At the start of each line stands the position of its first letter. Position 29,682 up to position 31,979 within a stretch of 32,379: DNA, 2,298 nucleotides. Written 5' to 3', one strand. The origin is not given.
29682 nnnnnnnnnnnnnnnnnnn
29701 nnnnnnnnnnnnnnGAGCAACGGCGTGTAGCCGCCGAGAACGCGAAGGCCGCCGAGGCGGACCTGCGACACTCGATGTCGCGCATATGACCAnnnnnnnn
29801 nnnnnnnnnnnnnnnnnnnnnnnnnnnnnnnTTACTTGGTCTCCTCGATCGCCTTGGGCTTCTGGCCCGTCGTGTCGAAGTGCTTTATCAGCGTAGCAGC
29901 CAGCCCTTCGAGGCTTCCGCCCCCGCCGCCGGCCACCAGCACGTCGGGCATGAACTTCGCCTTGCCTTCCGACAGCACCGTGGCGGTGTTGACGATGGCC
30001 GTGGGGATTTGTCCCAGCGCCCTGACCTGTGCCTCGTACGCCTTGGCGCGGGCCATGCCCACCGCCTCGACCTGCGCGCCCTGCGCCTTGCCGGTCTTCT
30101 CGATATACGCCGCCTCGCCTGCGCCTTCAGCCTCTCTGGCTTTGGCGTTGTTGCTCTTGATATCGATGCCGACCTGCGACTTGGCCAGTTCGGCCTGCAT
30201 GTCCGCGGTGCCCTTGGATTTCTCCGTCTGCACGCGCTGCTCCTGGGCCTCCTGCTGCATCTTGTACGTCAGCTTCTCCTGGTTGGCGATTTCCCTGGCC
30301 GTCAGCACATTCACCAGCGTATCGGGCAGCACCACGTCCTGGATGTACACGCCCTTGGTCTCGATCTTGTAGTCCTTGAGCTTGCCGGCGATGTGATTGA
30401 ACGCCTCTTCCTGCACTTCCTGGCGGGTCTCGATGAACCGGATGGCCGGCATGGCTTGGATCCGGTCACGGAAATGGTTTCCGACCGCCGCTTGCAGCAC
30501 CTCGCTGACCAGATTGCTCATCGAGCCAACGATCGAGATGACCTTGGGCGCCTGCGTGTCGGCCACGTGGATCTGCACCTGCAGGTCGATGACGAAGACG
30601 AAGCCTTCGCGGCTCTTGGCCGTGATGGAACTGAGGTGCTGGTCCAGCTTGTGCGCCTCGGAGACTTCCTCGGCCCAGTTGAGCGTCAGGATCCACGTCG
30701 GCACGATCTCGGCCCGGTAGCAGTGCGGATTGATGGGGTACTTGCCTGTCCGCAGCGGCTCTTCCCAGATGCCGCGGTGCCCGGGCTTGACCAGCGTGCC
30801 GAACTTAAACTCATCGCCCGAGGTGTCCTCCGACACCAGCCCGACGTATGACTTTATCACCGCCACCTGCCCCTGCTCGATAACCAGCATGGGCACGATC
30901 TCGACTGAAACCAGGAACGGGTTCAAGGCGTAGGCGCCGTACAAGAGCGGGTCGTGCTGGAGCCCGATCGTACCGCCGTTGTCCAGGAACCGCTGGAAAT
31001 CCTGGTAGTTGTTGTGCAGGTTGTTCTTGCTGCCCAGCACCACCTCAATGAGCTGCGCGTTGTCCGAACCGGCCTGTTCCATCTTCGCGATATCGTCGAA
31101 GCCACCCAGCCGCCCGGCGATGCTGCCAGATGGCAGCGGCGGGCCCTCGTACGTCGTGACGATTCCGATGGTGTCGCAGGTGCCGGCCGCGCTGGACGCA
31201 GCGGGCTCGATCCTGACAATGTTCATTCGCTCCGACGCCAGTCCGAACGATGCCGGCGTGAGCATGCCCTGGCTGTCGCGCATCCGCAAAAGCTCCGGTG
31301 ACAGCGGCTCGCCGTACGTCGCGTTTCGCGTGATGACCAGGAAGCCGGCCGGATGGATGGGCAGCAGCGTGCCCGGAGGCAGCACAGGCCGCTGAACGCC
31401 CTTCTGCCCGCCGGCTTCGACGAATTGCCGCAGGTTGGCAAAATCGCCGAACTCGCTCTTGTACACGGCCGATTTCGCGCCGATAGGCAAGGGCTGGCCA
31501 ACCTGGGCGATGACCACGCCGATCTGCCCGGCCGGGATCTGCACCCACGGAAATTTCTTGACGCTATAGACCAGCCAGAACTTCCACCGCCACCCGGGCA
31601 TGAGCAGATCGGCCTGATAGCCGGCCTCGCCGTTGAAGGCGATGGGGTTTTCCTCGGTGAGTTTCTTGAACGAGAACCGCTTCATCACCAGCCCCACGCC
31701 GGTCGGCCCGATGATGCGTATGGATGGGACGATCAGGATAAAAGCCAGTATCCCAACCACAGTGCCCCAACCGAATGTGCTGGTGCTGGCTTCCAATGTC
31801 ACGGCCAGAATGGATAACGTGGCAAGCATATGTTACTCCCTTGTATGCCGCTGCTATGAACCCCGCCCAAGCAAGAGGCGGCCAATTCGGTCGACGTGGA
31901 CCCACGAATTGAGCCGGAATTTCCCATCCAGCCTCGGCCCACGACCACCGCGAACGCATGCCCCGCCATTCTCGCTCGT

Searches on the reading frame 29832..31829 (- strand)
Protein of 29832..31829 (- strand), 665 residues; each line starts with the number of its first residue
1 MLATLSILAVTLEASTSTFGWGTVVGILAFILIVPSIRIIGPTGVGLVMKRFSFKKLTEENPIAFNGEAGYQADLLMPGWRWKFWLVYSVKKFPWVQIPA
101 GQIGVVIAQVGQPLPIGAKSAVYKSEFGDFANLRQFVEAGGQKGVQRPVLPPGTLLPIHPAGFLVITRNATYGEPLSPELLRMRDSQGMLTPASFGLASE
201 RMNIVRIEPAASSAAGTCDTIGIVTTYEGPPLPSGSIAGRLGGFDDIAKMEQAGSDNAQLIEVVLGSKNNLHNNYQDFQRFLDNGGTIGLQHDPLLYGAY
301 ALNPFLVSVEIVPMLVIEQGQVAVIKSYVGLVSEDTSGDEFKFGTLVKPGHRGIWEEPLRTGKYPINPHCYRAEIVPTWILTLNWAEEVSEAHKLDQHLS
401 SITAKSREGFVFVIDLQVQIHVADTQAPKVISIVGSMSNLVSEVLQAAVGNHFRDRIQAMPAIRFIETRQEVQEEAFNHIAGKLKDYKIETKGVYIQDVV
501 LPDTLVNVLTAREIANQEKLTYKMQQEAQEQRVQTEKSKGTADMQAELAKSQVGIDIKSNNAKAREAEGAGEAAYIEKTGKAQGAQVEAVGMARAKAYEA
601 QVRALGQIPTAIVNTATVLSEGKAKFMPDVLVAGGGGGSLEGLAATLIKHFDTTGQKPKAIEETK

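Call 47: search_protein_families(library=pfam, proteins=[window:29832-31829:-], max_evalue=0.001)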
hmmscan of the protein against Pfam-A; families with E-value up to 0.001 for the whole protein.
window:29832-31829:- (665 aa): 1 family
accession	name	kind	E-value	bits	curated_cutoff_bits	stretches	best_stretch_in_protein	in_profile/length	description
PF01145.31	Band_7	-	3.8e-19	69.9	23.6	1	316-531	2-170/176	SPFH domain / Band 7 family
